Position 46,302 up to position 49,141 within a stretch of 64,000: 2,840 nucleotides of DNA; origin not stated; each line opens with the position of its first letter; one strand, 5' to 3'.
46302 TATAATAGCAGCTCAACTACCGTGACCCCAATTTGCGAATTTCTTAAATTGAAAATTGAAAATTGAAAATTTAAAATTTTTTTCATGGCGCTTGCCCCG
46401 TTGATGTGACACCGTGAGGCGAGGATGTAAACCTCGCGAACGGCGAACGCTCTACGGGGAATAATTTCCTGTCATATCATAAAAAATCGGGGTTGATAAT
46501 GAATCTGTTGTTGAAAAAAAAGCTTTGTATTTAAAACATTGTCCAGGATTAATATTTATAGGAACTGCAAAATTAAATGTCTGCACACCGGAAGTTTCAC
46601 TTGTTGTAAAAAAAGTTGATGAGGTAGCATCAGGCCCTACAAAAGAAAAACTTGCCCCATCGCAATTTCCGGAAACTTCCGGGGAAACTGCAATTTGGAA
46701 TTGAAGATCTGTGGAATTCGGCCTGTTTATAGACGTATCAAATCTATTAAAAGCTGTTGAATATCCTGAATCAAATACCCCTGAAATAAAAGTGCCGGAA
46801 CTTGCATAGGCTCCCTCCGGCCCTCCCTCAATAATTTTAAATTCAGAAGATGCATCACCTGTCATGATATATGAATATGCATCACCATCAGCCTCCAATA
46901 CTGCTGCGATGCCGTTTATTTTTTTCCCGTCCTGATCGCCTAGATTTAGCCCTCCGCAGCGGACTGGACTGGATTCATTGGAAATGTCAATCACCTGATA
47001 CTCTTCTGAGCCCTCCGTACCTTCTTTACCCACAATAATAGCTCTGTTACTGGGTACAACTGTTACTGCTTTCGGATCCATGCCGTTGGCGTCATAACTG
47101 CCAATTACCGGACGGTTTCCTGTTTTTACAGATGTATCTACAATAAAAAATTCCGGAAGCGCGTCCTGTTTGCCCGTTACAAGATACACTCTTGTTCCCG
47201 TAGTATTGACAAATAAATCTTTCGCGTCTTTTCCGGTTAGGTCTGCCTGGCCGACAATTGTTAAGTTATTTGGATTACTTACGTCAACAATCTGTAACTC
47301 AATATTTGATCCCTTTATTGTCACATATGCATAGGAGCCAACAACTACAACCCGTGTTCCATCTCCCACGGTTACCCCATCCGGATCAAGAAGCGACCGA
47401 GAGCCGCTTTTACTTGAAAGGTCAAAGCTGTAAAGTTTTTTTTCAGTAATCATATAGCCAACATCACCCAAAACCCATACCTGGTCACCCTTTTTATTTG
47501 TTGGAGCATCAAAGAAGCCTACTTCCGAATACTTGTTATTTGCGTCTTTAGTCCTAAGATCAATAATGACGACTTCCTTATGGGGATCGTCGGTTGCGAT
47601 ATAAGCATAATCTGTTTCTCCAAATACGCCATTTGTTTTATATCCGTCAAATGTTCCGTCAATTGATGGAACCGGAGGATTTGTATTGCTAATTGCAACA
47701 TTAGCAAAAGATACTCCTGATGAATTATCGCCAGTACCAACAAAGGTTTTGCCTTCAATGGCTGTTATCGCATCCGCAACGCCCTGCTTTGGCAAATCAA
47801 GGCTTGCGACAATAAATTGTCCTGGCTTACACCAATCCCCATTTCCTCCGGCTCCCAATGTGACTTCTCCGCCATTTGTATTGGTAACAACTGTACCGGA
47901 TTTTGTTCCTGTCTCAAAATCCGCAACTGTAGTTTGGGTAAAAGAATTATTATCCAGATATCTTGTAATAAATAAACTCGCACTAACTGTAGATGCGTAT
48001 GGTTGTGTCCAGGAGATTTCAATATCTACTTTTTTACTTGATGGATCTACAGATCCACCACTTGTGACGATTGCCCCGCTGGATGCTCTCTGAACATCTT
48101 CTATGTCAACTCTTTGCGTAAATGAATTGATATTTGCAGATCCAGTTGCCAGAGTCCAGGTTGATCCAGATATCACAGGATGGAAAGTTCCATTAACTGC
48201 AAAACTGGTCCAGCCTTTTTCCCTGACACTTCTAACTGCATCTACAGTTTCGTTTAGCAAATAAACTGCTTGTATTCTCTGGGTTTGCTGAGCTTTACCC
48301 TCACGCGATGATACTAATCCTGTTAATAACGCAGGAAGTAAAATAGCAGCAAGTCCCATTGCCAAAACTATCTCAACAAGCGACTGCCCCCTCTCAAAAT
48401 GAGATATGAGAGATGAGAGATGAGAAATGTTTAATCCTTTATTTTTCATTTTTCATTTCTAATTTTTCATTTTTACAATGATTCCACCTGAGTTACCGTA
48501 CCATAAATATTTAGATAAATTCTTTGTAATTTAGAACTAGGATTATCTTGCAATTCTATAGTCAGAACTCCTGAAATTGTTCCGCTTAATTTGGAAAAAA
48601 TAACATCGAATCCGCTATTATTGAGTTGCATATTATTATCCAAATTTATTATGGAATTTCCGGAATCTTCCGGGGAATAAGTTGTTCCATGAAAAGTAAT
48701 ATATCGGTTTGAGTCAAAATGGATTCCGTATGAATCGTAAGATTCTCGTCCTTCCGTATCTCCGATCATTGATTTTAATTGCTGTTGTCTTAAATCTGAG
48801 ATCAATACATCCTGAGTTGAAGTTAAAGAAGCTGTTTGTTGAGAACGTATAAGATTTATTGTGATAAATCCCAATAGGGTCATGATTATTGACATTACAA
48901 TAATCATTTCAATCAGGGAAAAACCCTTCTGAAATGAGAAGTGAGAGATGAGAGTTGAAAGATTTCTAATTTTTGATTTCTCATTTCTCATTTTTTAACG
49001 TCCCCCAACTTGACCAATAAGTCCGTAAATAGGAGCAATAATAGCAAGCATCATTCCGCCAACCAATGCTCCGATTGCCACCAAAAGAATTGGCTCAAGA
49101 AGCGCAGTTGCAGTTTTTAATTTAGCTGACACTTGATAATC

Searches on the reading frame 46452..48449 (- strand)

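Call 79: search_protein_families(library=pfam, proteins=[window:46452-48449:-], max_evalue=0.00001)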
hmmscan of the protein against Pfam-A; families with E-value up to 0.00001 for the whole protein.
window:46452-48449:- (665 aa): 1 family
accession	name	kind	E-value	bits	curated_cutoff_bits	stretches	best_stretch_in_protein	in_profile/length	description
PF08309.17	LVIVD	-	1.8e-10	40.4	20.2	1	362-401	2-39/42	LVIVD repeat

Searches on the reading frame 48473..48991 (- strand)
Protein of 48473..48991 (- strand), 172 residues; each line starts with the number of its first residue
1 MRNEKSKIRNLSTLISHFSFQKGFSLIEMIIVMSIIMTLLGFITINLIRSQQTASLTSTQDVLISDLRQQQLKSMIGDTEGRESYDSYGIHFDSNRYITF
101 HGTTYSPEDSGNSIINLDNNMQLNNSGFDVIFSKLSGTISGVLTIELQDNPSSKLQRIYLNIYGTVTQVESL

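Call 34: find_homologous_proteins(query=window:48473-48991:-, max_evalue=0.001)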
Query window:48473-48991:- (172 aa): 149 proteins with E <= 0.001 among 172 candidates; the best 120 are listed.
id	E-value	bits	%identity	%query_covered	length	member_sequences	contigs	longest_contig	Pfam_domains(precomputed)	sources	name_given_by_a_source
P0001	6.5e-102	356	100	100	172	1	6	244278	PF07963.18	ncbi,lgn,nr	ncbi:MAG: type II secretion system protein [Candidatus Levybacteria bacterium]|nr:type II secretion 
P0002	2.0e-70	254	79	88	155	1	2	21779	PF07963.18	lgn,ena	-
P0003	5.3e-68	246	70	95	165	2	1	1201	-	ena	-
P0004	1.2e-65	238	71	91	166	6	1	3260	-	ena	-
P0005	2.1e-64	234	64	100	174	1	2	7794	-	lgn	-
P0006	7.6e-64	232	70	92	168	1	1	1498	-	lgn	-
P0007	3.2e-63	230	69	88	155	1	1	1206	PF07963.18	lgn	-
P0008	5.8e-63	229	72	88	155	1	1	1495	-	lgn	-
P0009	5.9e-63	229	72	89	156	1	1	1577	-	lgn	-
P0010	9.6e-63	229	64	100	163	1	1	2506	-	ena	-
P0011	1.7e-62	228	73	88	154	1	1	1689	PF07963.18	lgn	-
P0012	2.0e-62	228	61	100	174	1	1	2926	PF07963.18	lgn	-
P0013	3.0e-62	227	70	88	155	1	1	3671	PF07963.18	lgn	-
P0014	4.2e-62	227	69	88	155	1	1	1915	PF07963.18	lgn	-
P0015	3.7e-61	223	68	88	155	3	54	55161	PF07963.18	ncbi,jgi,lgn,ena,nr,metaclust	ncbi:MAG: hypothetical protein US48_C0039G0011 [Candidatus Levybacteria bacterium GW2011_GWA2_37_36]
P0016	4.3e-61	223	68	88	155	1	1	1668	PF07963.18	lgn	-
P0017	4.3e-61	223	69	88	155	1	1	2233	PF07963.18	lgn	-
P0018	5.2e-61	223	68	88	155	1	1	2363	PF07963.18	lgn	-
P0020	9.0e-61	222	64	92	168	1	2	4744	PF07963.18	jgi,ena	-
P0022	1.3e-60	222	67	91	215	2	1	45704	PF07963.18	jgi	-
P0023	2.9e-60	221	64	92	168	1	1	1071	PF07963.18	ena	-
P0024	3.6e-60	220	70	87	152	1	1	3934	PF07963.18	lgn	-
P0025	9.1e-60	219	68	88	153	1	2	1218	PF07963.18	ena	-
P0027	2.6e-59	218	66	88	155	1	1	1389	PF07963.18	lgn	-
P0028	3.0e-59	217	66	89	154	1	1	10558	PF07963.18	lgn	-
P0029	3.1e-59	217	68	88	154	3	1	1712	PF07963.18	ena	-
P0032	3.7e-59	217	63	92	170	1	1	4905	PF07963.18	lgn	-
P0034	1.5e-58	215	66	88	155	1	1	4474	PF07963.18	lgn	-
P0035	1.8e-58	215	68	88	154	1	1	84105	PF07963.18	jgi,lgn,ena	-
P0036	2.0e-58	215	66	88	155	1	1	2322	PF07963.18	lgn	-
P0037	2.0e-58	215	63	92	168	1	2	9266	PF07963.18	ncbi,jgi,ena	-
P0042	5.3e-58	213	66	87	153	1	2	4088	PF07963.18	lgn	-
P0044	8.9e-58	213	65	90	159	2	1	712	PF07963.18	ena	-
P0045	9.3e-58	212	69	87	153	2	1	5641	PF07963.18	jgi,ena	-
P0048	1.1e-57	212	64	88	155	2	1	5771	PF07963.18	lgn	-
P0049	2.2e-57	211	67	88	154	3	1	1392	PF07963.18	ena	-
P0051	1.1e-56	209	64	88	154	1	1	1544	PF07963.18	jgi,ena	-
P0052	1.5e-56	209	66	88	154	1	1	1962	PF07963.18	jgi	jgi:prepilin-type N-terminal cleavage/methylation domain-containing protein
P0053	2.3e-56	208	63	88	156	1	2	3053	PF07963.18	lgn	-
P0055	2.4e-56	208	64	87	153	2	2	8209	PF07963.18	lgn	-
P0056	2.6e-56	208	68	88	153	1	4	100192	PF07963.18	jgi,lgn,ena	-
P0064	2.6e-55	205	64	88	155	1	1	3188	PF07963.18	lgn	-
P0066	3.2e-55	204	63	87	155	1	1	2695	PF07963.18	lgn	-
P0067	4.6e-55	204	61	88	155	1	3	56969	PF07963.18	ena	-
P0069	5.7e-55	203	64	88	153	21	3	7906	PF07963.18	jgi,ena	jgi:prepilin-type N-terminal cleavage/methylation domain-containing protein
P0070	6.1e-55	203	63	92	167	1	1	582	PF07963.18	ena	-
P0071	6.3e-55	203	66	88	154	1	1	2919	PF07963.18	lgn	-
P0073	8.9e-55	203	63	88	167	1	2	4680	PF07963.18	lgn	-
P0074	9.9e-55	203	63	88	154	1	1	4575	PF07963.18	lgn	-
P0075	1.1e-54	202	61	91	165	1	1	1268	PF07963.18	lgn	-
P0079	4.7e-54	200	64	87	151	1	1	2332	PF07963.18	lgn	-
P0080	6.1e-54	200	64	88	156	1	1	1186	PF07963.18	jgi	jgi:prepilin-type N-terminal cleavage/methylation domain-containing protein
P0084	9.3e-54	199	63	88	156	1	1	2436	PF07963.18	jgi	jgi:prepilin-type N-terminal cleavage/methylation domain-containing protein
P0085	1.0e-53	199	61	88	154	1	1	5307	PF07963.18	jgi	jgi:prepilin-type N-terminal cleavage/methylation domain-containing protein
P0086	1.0e-53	199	59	88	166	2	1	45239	-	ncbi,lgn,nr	ncbi:MAG: type II secretion system protein [Candidatus Levybacteria bacterium]|nr:type II secretion 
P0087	1.3e-53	199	63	88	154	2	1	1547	PF07963.18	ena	-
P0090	2.4e-53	198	64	88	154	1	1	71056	PF07963.18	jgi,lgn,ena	-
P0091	3.1e-53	198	64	88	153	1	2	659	PF07963.18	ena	-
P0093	4.8e-53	197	62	87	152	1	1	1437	PF07963.18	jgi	jgi:prepilin-type N-terminal cleavage/methylation domain-containing protein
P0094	4.9e-53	197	60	88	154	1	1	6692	PF07963.18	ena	-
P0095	8.2e-53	196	63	88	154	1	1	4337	PF07963.18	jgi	jgi:prepilin-type N-terminal cleavage/methylation domain-containing protein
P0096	1.2e-52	196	63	87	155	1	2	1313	PF07963.18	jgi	jgi:prepilin-type N-terminal cleavage/methylation domain-containing protein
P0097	1.3e-52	196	63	88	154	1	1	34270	PF07963.18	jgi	jgi:prepilin-type N-terminal cleavage/methylation domain-containing protein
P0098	1.3e-52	196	64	87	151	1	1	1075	PF07963.18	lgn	-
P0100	1.8e-52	195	64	88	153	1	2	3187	PF07963.18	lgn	-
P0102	3.8e-52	194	60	88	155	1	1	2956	PF07963.18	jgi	-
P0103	4.3e-52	194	62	88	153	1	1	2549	PF07963.18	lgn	-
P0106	5.8e-52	194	62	88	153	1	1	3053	PF07963.18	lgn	-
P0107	8.2e-52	193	62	88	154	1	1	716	PF07963.18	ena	-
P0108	1.1e-51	193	66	87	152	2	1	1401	PF07963.18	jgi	-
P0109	1.4e-51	192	64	88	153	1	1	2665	PF07963.18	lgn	-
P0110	2.0e-51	192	60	87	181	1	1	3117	PF07963.18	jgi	jgi:prepilin-type N-terminal cleavage/methylation domain-containing protein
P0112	5.4e-51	191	61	88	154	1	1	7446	PF07963.18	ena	-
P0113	7.3e-51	190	61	88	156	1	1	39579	PF07963.18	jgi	jgi:prepilin-type N-terminal cleavage/methylation domain-containing protein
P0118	4.8e-49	184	58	87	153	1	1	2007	PF07963.18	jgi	jgi:prepilin-type N-terminal cleavage/methylation domain-containing protein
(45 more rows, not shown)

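Call 36: find_encoding_contigs(protein=P0001, flank=10000, max_places=10)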
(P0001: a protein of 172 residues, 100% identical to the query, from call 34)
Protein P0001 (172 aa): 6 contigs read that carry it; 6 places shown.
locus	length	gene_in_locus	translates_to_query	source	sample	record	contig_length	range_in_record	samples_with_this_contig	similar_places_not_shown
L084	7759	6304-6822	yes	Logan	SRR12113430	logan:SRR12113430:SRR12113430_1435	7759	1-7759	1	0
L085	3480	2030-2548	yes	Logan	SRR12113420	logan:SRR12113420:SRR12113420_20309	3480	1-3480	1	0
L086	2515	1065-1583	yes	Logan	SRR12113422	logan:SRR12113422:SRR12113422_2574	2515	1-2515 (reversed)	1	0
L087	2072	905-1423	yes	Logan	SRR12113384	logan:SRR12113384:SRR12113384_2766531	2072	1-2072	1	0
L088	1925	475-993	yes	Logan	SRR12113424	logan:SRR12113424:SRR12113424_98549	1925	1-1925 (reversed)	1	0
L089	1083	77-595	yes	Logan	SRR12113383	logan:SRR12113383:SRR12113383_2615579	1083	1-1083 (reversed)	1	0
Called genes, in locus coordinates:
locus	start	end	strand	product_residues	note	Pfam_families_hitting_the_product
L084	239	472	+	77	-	-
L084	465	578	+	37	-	-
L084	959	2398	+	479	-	PF00512:HisKA, PF02518:HATPase_c, PF13589:HATPase_c_3 (faint)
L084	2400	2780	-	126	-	PF00072:Response_reg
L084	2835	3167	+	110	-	PF01627:Hpt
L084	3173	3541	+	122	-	PF00072:Response_reg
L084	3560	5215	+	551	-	PF05157:MshEN, PF00437:T2SSE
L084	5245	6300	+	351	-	PF00482:T2SSF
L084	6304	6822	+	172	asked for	PF07963:N_methyl (weak)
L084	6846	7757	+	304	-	?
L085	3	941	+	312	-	?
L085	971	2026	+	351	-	PF00482:T2SSF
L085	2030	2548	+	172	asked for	PF07963:N_methyl (weak)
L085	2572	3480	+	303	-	?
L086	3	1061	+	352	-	?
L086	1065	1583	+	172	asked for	PF07963:N_methyl (weak)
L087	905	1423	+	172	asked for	PF07963:N_methyl (weak)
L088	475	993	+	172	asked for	PF07963:N_methyl (weak)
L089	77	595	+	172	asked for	PF07963:N_methyl (weak)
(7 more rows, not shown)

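Call 48: find_encoding_contigs(protein=P0086, flank=10000, max_places=2)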
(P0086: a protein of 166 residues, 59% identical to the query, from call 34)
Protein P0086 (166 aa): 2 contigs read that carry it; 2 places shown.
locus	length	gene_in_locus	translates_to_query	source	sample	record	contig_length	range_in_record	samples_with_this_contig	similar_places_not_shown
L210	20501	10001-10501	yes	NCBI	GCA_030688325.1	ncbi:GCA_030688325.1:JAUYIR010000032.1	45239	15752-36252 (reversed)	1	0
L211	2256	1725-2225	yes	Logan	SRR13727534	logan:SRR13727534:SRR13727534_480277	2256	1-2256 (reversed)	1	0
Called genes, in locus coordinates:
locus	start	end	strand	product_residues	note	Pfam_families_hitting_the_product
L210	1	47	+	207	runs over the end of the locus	-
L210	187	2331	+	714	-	PF00009:GTP_EFTU, PF22042:EF-G_D2, PF03144:GTP_EFTU_D2, PF14492:EFG_III, PF16658:RF3_C (weak), PF03764:EFG_IV, PF00679:EFG_C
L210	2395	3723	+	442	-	-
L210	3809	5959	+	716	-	PF16927:HisKA_7TM, PF00512:HisKA, PF02518:HATPase_c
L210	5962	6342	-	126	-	PF00072:Response_reg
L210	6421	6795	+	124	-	PF01627:Hpt (faint)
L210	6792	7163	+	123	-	PF00072:Response_reg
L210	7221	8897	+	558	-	PF05157:MshEN, PF00437:T2SSE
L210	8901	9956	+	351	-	PF00482:T2SSF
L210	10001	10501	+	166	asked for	-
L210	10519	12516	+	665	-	PF08309:LVIVD (weak)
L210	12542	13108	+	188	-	-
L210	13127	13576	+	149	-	-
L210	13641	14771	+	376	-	-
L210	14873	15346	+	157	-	PF07963:N_methyl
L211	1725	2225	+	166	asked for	-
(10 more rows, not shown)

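Call 49: find_encoding_contigs(protein=P0037, flank=10000, max_places=2)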
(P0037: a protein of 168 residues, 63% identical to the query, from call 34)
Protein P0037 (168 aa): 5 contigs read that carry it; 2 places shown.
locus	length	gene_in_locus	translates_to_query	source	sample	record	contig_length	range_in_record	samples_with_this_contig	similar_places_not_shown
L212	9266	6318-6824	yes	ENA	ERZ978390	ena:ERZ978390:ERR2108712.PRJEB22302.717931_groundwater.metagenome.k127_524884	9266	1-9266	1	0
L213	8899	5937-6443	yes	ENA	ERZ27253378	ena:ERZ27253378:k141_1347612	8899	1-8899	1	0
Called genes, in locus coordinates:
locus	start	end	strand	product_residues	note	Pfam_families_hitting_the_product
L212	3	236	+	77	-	?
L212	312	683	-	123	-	PF08570:DUF1761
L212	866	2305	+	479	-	PF00512:HisKA, PF02518:HATPase_c, PF13589:HATPase_c_3 (weak)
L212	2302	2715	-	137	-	PF00072:Response_reg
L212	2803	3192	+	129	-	PF01627:Hpt (weak)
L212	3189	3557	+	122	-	PF00072:Response_reg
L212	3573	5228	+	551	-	PF05157:MshEN, PF00437:T2SSE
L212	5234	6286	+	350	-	PF00482:T2SSF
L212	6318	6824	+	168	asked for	PF07963:N_methyl (weak)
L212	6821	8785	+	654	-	PF08309:LVIVD (weak)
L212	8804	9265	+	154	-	?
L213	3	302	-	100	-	?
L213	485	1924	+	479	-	PF00512:HisKA, PF02518:HATPase_c, PF13589:HATPase_c_3 (weak)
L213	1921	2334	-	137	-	PF00072:Response_reg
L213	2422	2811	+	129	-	PF01627:Hpt (weak)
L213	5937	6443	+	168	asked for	PF07963:N_methyl (weak)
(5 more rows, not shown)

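Call 50: find_encoding_contigs(protein=P0005, flank=10000, max_places=2)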
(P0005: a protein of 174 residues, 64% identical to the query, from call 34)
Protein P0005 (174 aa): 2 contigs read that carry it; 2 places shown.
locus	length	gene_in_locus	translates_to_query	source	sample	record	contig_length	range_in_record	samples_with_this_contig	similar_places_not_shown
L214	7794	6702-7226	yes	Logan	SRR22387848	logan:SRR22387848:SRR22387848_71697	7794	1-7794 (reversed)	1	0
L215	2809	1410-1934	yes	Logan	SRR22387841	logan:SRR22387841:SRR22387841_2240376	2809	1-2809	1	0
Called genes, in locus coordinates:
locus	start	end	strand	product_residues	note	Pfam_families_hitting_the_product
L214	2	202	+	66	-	?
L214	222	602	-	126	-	PF00072:Response_reg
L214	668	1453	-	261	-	PF09520:HinfI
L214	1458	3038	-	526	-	PF01555:N6_N4_Mtase, PF01170:UPF0020 (faint)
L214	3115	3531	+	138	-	PF01627:Hpt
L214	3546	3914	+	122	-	PF00072:Response_reg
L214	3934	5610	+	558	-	PF05157:MshEN, PF00437:T2SSE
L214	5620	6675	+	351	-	PF00482:T2SSF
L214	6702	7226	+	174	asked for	-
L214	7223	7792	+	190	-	?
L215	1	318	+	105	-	?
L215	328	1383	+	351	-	PF00482:T2SSF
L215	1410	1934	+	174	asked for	-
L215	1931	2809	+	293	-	?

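Call 115: search_protein_families(library=ncbifam, proteins=[window:48473-48991:-], max_evalue=0.001)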
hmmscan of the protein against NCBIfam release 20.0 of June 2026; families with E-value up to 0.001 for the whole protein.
window:48473-48991:- (172 aa): 7 families
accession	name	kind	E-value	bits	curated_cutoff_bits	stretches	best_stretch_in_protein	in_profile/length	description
NF040982.1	ComGD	equivalog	1.6e-06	28.6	70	1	21-148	1-119/139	competence type IV pilus minor pilin ComGD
TIGR01708.2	typeII_sec_gspH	equivalog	1.9e-06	28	80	1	21-76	1-56/169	type II secretion system minor pseudopilin GspH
TIGR02532.1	IV_pilin_GFxxxE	domain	2.7e-05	23.8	16.3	1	21-36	1-16/24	prepilin-type N-terminal cleavage/methylation domain-containing protein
NF041013.1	T4P_ComGE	equivalog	2.8e-05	24.1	49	1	21-76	3-58/83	competence type IV pilus minor pilin ComGE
NF040999.1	pilin_ComGC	equivalog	3.4e-05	23.9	75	1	21-59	1-39/84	competence type IV pilus major pilin ComGC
NF007800.0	PRK10506.1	equivalog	0.00024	21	158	1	20-71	7-58/163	prepilin peptidase-dependent protein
NF041002.1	pilin_ComGF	equivalog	0.00099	19.3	80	0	21-80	1-60/139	competence type IV pilus minor pilin ComGF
